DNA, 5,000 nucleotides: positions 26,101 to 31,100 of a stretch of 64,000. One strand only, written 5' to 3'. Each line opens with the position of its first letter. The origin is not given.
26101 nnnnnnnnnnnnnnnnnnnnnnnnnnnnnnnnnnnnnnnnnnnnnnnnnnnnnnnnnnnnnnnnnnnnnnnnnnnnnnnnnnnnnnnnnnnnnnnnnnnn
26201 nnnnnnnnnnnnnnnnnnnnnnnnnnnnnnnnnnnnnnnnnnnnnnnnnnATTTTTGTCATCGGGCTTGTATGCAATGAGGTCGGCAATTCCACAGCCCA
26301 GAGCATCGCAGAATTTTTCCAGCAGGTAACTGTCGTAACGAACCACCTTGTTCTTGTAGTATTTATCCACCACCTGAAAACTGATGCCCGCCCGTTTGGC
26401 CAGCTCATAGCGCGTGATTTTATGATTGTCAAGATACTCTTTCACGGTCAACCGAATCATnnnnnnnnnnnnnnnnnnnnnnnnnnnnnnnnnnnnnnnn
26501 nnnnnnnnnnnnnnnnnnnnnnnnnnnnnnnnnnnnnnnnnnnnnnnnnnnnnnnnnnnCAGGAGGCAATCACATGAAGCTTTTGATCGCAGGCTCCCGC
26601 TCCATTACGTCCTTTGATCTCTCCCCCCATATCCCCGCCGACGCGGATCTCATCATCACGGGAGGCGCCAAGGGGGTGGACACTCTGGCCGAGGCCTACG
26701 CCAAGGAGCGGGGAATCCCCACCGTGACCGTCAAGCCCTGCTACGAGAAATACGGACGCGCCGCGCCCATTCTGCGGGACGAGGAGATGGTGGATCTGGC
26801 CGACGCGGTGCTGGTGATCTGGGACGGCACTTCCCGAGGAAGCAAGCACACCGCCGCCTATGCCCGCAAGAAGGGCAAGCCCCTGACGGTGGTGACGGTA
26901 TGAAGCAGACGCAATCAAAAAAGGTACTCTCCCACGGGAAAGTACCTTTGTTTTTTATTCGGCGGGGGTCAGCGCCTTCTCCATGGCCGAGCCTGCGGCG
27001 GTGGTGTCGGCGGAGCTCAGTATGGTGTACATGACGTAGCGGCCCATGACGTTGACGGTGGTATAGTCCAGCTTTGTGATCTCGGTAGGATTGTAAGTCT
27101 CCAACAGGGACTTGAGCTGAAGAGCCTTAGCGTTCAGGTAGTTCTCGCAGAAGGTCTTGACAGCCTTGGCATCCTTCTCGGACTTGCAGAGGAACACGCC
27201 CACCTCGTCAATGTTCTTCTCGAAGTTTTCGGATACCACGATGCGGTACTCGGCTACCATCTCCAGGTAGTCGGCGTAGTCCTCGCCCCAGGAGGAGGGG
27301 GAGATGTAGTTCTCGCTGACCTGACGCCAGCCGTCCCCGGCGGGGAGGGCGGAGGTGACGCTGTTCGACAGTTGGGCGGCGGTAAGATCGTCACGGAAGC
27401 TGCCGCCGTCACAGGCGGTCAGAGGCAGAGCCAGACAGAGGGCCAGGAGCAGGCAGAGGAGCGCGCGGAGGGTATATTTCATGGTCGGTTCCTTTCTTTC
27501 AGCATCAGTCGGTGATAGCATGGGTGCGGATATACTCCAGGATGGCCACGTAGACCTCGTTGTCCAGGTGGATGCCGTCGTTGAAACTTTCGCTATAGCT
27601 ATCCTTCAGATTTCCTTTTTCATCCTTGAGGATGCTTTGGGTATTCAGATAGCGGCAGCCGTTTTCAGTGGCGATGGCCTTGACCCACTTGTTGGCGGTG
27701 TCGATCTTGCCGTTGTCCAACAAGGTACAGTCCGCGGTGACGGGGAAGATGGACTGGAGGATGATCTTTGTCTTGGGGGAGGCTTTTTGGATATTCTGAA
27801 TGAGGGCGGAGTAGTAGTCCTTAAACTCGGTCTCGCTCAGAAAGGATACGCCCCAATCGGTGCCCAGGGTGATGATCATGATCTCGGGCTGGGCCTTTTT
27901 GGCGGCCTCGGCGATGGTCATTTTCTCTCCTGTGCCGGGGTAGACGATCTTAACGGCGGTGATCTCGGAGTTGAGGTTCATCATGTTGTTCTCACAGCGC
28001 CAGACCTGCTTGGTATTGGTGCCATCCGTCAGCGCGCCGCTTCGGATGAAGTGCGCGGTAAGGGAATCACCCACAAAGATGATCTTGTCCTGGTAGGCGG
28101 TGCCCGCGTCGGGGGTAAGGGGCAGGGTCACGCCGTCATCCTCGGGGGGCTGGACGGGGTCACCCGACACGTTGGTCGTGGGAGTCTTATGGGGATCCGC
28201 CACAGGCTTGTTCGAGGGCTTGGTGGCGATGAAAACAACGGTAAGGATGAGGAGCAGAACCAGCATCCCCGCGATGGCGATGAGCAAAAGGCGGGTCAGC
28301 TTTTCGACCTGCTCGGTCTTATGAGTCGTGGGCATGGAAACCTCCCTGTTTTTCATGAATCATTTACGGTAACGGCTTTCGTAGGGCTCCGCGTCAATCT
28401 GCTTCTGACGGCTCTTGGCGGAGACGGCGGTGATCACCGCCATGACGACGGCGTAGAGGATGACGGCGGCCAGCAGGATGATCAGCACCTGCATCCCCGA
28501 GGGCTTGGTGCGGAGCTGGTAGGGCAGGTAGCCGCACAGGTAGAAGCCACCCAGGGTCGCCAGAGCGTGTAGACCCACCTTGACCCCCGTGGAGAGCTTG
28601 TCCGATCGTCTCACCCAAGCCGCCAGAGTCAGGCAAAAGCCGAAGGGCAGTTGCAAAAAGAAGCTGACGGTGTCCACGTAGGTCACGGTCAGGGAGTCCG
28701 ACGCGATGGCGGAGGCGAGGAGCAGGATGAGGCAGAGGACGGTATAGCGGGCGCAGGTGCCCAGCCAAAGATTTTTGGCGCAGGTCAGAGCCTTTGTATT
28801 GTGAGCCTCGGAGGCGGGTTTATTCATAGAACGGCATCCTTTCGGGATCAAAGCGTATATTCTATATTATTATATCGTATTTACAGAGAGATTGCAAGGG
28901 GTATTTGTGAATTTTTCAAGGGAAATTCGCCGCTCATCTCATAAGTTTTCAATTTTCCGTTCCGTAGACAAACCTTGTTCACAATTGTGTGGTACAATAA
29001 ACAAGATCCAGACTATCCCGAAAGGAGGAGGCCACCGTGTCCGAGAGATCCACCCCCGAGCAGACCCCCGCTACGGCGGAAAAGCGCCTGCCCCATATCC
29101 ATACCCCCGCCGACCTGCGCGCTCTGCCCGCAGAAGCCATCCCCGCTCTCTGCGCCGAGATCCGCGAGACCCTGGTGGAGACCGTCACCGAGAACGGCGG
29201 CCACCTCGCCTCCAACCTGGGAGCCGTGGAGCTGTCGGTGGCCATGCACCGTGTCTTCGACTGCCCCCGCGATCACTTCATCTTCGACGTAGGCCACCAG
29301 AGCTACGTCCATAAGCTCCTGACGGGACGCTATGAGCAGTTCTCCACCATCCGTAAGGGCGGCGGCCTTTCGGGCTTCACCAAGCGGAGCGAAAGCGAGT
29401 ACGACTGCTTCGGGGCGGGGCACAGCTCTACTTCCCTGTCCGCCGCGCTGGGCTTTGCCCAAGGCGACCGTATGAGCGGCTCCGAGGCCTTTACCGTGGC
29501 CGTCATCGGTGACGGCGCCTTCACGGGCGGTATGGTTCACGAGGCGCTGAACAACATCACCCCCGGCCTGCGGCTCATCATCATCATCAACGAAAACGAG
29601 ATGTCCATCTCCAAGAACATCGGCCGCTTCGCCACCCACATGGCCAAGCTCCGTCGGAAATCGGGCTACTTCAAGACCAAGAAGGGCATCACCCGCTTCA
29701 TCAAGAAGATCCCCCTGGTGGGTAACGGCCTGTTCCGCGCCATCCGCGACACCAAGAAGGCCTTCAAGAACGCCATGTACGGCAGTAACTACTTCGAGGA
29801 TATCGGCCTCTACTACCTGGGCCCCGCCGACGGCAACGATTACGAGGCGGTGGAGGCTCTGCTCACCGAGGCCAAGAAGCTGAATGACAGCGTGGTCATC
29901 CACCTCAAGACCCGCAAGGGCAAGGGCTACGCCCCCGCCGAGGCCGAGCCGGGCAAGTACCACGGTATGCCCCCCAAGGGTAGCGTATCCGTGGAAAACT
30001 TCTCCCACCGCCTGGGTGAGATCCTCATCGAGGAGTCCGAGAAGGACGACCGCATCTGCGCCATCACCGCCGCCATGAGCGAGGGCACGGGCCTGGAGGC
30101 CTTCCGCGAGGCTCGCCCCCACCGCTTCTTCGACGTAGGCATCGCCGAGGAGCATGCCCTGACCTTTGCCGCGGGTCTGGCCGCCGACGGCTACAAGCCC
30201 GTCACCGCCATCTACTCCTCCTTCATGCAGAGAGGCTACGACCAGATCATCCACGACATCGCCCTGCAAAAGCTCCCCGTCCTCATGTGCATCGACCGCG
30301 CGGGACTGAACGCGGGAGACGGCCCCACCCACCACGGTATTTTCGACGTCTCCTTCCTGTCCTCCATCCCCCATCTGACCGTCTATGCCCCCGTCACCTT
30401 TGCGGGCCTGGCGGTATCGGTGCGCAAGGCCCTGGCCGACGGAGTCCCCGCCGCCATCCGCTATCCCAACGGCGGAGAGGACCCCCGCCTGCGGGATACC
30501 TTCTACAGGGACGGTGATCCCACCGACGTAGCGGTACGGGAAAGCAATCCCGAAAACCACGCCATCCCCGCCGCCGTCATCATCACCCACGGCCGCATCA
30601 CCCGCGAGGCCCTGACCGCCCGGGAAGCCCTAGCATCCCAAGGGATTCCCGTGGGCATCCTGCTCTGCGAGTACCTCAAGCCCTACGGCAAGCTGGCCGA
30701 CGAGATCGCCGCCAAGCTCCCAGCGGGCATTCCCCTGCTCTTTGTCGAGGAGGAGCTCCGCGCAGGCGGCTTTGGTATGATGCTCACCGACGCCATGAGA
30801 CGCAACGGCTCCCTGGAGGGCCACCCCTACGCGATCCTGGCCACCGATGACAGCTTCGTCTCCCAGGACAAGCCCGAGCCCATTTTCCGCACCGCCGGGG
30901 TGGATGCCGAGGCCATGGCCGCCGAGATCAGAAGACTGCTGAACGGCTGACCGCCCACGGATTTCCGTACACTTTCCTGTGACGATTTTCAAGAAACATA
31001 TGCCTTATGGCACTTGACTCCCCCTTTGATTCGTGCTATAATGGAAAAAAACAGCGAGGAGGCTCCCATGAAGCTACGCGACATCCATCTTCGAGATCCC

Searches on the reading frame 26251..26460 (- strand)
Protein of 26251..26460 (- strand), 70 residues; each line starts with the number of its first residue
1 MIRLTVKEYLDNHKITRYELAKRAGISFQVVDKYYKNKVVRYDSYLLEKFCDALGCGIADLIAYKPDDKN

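Call 51: find_homologous_proteins(query=window:26251-26460:-, max_evalue=1e-8)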
Query seq(70 aa) (70 aa): 660 proteins with E <= 1e-8 among 660 candidates; the best 120 are listed.
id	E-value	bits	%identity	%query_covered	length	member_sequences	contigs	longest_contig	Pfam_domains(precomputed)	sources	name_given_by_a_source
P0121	1.3e-37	144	97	100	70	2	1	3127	PF01381.29,PF13443.13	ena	-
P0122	1.5e-37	144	96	99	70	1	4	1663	PF13443.13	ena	-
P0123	5.9e-37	142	94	100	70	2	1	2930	PF13443.13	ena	-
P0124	8.8e-37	142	94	100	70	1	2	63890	PF13443.13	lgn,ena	-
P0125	1.1e-36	141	96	100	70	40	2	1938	PF13443.13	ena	-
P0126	1.6e-36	141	94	100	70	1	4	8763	PF13443.13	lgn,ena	-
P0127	4.8e-36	139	93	100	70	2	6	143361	PF01381.29,PF13443.13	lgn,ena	-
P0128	8.4e-36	138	93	100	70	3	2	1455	PF01381.29,PF13443.13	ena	-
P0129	1.3e-35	138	93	100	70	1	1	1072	PF13443.13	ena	-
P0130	4.2e-35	136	91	99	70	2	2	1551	PF01381.29,PF13443.13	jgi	jgi:DNA-binding Xre family transcriptional regulator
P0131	5.8e-35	136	90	99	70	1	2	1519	PF01381.29,PF13443.13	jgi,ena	jgi:DNA-binding Xre family transcriptional regulator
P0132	7.6e-35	135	90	99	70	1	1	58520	PF01381.29,PF13443.13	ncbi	-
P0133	8.0e-35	135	89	100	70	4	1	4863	PF13443.13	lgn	-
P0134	1.0e-34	135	90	99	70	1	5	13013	PF13443.13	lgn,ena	-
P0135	1.1e-34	135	90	99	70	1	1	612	PF01381.29,PF13443.13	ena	-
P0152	1.8e-29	118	80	99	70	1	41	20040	PF13443.13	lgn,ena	-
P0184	4.6e-24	101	68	97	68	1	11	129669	PF13443.13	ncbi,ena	-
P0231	2.9e-23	99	66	93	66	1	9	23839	PF13443.13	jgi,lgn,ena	-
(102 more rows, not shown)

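Call 52: find_encoding_contigs(protein=P0152, flank=3000, max_places=10)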
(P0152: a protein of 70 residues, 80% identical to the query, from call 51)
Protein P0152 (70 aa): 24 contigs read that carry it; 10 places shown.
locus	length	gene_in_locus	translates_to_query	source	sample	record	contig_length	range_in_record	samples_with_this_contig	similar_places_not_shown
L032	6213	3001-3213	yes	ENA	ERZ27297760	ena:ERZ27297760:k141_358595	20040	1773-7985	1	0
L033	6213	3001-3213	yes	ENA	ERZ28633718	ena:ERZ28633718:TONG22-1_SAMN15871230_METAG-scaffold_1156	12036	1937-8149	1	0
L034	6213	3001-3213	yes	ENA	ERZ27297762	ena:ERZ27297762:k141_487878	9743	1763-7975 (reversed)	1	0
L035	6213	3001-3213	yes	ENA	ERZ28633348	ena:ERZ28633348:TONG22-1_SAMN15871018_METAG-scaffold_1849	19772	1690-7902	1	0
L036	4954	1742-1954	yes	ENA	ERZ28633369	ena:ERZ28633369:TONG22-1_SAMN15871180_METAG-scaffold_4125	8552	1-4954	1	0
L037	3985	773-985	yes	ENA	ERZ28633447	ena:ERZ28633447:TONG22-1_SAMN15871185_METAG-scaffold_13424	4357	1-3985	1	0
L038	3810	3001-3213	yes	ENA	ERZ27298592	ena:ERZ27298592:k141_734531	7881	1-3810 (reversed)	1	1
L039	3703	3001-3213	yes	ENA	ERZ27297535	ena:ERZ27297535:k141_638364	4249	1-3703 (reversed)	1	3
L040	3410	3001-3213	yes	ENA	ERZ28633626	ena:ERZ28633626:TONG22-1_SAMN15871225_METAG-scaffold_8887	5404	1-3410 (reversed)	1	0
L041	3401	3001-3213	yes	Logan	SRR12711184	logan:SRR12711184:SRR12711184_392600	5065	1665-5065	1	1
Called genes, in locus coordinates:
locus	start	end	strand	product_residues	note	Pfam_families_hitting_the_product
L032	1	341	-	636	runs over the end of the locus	PF13292:DXP_synthase_N, PF02779:Transket_pyr, PF02780:Transketolase_C (weak)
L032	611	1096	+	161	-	-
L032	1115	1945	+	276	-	PF13472:Lipase_GDSL_2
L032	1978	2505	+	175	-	PF14270:DUF4358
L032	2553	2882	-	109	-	PF10686:YAcAr (weak)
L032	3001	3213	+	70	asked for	PF13443:HTH_26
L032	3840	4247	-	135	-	PF00571:CBS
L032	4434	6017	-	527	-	PF23357:DUF7088, PF09822:ABC_transp_aux (faint)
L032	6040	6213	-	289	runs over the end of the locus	PF13346:ABC2_membrane_5 (weak)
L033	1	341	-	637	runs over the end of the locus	PF13292:DXP_synthase_N, PF02779:Transket_pyr, PF02780:Transketolase_C (weak)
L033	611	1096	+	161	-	-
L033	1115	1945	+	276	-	PF13472:Lipase_GDSL_2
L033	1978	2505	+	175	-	PF14270:DUF4358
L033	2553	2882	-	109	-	PF10686:YAcAr (weak)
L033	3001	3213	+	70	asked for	PF13443:HTH_26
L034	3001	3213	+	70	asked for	PF13443:HTH_26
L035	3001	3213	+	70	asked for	PF13443:HTH_26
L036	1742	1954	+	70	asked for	PF13443:HTH_26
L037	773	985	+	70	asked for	PF13443:HTH_26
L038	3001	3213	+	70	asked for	PF13443:HTH_26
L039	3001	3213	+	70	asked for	PF13443:HTH_26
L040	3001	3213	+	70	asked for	PF13443:HTH_26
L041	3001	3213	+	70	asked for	PF13443:HTH_26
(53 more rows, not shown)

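Call 53: find_encoding_contigs(protein=P0184, flank=3000, max_places=10)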
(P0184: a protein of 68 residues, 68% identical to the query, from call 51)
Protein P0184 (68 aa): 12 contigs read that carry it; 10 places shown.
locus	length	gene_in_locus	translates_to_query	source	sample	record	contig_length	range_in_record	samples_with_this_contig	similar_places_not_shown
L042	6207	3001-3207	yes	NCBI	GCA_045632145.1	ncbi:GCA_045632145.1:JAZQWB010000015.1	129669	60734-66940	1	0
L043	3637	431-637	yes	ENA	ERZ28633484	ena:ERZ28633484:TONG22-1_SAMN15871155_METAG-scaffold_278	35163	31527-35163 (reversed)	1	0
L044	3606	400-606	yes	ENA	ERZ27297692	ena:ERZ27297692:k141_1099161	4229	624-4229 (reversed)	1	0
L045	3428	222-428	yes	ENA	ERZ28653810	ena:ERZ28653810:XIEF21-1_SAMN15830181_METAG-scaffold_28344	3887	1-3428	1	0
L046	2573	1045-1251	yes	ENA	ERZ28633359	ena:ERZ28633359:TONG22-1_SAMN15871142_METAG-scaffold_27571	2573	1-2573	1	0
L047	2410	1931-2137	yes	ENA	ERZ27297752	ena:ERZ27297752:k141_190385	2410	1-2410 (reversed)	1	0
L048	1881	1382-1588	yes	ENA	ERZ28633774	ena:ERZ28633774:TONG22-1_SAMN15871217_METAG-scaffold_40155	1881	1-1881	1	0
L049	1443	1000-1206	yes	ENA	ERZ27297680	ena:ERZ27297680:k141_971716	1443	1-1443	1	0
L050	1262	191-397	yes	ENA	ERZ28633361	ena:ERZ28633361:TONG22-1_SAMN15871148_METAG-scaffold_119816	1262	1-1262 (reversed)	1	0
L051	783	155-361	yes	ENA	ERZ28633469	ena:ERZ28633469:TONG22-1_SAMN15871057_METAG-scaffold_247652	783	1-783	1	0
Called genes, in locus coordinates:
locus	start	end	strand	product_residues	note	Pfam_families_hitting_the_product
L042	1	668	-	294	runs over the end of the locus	PF19568:Spore_III_AA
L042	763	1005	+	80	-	PF04014:MazE_antitoxin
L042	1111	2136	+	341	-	PF00294:PfkB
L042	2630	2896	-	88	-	PF20648:DUF6809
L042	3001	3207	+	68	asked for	PF13443:HTH_26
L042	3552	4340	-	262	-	-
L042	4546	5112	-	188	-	PF02441:Flavoprotein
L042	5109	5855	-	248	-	PF02826:2-Hacid_dh_C (weak)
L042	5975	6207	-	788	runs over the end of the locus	PF01588:tRNA_bind, PF03483:B3_4, PF03484:B5, PF17759:tRNA_synthFbeta, PF03147:FDX-ACB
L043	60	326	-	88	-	PF20648:DUF6809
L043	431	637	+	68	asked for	PF13443:HTH_26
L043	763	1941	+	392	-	PF07690:MFS_1, PF00083:Sugar_tr (weak), PF07690:MFS_1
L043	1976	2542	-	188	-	PF02441:Flavoprotein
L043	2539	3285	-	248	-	PF02826:2-Hacid_dh_C (weak)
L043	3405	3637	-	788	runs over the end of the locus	PF01588:tRNA_bind, PF03483:B3_4, PF03484:B5, PF17759:tRNA_synthFbeta, PF03147:FDX-ACB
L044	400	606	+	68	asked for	PF13443:HTH_26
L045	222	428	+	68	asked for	PF13443:HTH_26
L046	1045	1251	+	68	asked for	PF13443:HTH_26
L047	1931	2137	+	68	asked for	PF13443:HTH_26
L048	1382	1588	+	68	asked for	PF13443:HTH_26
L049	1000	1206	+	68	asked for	PF13443:HTH_26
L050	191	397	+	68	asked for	PF13443:HTH_26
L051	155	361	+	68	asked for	PF13443:HTH_26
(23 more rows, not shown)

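Call 54: find_encoding_contigs(protein=P0231, flank=3000, max_places=10)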
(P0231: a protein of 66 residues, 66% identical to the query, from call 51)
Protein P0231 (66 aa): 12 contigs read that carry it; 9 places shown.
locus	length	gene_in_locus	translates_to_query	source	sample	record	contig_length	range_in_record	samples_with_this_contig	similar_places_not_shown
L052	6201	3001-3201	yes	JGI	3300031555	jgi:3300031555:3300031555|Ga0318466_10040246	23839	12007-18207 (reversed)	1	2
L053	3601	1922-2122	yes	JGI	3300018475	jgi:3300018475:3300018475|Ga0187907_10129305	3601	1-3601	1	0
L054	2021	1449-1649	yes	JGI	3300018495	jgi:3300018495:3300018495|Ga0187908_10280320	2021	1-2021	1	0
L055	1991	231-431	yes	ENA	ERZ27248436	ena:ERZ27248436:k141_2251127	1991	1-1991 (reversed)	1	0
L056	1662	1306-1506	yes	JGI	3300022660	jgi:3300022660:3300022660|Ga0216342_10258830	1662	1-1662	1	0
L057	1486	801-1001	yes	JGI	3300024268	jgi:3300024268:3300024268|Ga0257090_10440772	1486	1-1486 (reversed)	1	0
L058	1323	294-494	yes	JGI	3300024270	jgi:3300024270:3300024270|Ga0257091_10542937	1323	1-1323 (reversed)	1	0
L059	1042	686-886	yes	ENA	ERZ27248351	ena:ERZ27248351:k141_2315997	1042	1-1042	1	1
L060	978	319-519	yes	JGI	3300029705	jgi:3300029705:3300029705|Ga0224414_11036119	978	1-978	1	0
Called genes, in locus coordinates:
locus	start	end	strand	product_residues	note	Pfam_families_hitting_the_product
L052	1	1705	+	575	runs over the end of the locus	PF01855:POR_N, PF00037:Fer4 (faint), PF02775:TPP_enzyme_C, PF13237:Fer4_10 (weak)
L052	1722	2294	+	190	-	PF01558:POR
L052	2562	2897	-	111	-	PF02481:DNA_processg_A (faint), PF12694:cpYpsA (faint)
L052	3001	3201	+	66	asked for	PF13443:HTH_26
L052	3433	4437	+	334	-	PF03692:CxxCxxCC (faint), PF27117:FliB_C (faint)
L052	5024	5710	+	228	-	PF00702:Hydrolase, PF12710:HAD, PF13419:HAD_2, PF13242:Hydrolase_like (weak)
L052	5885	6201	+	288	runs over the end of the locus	PF00106:adh_short, PF13561:adh_short_C2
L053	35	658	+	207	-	PF05683:Fumerase_C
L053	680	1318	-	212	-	PF12146:Hydrolase_4 (faint), PF01738:DLH (weak), PF02230:Abhydrolase_2 (weak), PF00326:Peptidase_S9 (faint)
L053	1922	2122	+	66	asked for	PF13443:HTH_26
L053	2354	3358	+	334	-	PF03692:CxxCxxCC (faint), PF27117:FliB_C (faint)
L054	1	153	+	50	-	?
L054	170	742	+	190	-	PF01558:POR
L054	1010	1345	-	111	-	PF02481:DNA_processg_A (faint), PF12694:cpYpsA (faint)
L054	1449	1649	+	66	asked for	PF13443:HTH_26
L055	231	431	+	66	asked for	PF13443:HTH_26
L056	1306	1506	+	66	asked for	PF13443:HTH_26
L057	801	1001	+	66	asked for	PF13443:HTH_26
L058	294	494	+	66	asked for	PF13443:HTH_26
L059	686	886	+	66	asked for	PF13443:HTH_26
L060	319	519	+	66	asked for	PF13443:HTH_26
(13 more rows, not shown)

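Call 59: find_encoding_contigs(protein=P0127, flank=10000, max_places=6)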
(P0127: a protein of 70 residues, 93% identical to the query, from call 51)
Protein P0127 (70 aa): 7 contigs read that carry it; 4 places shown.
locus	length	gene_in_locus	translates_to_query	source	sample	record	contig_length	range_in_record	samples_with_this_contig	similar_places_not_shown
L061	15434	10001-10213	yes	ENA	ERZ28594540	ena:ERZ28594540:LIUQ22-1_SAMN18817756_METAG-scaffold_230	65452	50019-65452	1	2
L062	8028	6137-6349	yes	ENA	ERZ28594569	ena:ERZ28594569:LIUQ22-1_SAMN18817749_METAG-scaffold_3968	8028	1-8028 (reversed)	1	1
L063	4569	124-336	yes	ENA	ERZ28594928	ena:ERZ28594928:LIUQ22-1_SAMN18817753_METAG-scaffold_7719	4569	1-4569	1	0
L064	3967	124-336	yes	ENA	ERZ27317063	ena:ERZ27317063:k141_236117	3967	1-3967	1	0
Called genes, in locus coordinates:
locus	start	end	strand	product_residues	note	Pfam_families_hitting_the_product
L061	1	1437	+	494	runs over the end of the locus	-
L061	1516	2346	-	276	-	PF02311:AraC_binding, PF00165:HTH_AraC (weak), PF12833:HTH_18, PF00165:HTH_AraC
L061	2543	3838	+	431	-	PF01408:GFO_IDH_MocA, PF21252:Glyco_hydro_109_C (weak)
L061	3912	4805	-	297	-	PF04616:Glyco_hydro_43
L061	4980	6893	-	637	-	PF13292:DXP_synthase_N, PF02779:Transket_pyr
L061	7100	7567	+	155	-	-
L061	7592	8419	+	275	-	PF13472:Lipase_GDSL_2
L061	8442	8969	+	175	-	PF14270:DUF4358 (weak)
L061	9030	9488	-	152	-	PF00583:Acetyltransf_1, PF13673:Acetyltransf_10 (weak), PF13508:Acetyltransf_7, PF13527:Acetyltransf_9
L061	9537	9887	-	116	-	PF02481:DNA_processg_A (faint), PF10686:YAcAr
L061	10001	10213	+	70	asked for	PF13443:HTH_26, PF01381:HTH_3 (faint)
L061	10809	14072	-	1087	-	PF13306:LRR_5, PF13855:LRR_8 (faint), PF13306:LRR_5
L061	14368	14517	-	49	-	-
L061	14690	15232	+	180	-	-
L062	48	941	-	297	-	PF04616:Glyco_hydro_43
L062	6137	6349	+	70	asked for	PF13443:HTH_26, PF01381:HTH_3 (faint)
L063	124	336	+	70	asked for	PF13443:HTH_26, PF01381:HTH_3 (faint)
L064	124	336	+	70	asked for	PF13443:HTH_26, PF01381:HTH_3 (faint)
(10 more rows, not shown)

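Call 60: find_encoding_contigs(protein=P0134, flank=10000, max_places=6)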
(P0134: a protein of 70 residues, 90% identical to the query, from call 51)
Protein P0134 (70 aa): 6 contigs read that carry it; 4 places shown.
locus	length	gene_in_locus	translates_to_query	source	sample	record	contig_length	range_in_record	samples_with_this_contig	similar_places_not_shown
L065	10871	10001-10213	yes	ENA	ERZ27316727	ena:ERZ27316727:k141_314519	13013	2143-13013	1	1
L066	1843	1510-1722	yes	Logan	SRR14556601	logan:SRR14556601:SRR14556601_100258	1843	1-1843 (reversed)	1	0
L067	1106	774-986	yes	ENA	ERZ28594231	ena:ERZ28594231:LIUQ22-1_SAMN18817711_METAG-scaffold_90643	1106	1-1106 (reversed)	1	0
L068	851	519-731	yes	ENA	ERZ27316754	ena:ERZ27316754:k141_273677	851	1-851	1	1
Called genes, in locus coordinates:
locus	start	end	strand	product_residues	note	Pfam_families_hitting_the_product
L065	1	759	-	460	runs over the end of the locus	PF13167:GTP-bdg_N, PF16360:GTP-bdg_M, PF00009:GTP_EFTU (faint), PF00350:Dynamin_N (faint), PF01926:MMR_HSR1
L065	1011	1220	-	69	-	PF01197:Ribosomal_L31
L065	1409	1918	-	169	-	-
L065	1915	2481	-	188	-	-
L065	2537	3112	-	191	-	-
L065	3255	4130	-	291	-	PF02645:DegV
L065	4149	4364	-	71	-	PF00550:PP-binding, PF23297:ACP_SdgA_C (weak)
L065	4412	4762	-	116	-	PF05635:23S_rRNA_IVP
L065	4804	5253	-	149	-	PF22381:Staph_reg_Sar_Rot, PF01047:MarR, PF12802:MarR_2, PF13412:HTH_24 (weak), PF13463:HTH_27 (weak), PF01325:Fe_dep_repress (weak)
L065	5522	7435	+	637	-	PF13292:DXP_synthase_N, PF02779:Transket_pyr, PF02780:Transketolase_C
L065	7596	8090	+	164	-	-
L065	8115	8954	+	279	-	PF13472:Lipase_GDSL_2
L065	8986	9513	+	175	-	PF14270:DUF4358 (weak)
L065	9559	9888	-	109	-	PF10686:YAcAr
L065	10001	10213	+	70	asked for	PF13443:HTH_26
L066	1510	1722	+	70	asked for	PF13443:HTH_26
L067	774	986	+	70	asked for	PF13443:HTH_26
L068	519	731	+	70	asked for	PF13443:HTH_26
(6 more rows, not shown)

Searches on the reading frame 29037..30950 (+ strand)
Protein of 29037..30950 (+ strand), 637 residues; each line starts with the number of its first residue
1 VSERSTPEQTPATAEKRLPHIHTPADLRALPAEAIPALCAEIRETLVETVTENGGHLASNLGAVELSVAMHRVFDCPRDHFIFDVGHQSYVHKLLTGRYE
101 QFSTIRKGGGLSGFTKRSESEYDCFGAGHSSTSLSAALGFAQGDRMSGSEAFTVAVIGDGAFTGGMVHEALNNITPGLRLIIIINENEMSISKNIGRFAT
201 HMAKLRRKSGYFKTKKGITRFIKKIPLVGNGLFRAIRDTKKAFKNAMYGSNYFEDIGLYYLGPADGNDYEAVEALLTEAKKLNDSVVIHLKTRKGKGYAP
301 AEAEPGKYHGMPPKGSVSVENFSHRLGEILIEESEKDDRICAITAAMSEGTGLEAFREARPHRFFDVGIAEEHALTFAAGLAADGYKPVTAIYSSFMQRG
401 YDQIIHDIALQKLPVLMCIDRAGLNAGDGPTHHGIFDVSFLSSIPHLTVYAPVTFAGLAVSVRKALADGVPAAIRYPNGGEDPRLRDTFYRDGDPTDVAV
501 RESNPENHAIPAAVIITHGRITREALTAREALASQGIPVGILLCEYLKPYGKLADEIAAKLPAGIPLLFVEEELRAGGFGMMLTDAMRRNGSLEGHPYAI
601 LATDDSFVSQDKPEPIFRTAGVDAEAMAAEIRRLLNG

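Call 85: list_cluster_members(proteins=[window:29037-30950:+, window:26955-27521:-])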
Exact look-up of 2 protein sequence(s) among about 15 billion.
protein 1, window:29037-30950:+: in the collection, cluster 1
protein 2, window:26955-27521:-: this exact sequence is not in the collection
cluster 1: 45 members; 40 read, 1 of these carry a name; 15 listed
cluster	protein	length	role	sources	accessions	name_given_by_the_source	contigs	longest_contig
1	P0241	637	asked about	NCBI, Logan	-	-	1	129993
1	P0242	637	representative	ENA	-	-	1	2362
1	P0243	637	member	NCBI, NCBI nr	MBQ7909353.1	MAG: 1-deoxy-D-xylulose-5-phosphate synthase [Clostridia bacterium] | 1-deoxy-D-xylulose-5-phosphate synthase [Clostridia bacterium]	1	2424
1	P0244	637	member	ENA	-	-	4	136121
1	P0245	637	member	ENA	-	-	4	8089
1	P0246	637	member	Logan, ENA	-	-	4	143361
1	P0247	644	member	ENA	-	-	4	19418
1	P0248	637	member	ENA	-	-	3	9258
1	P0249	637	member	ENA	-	-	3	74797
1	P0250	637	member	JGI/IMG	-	-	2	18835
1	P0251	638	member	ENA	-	-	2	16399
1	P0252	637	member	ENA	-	-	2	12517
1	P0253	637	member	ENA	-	-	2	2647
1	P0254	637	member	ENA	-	-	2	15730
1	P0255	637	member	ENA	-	-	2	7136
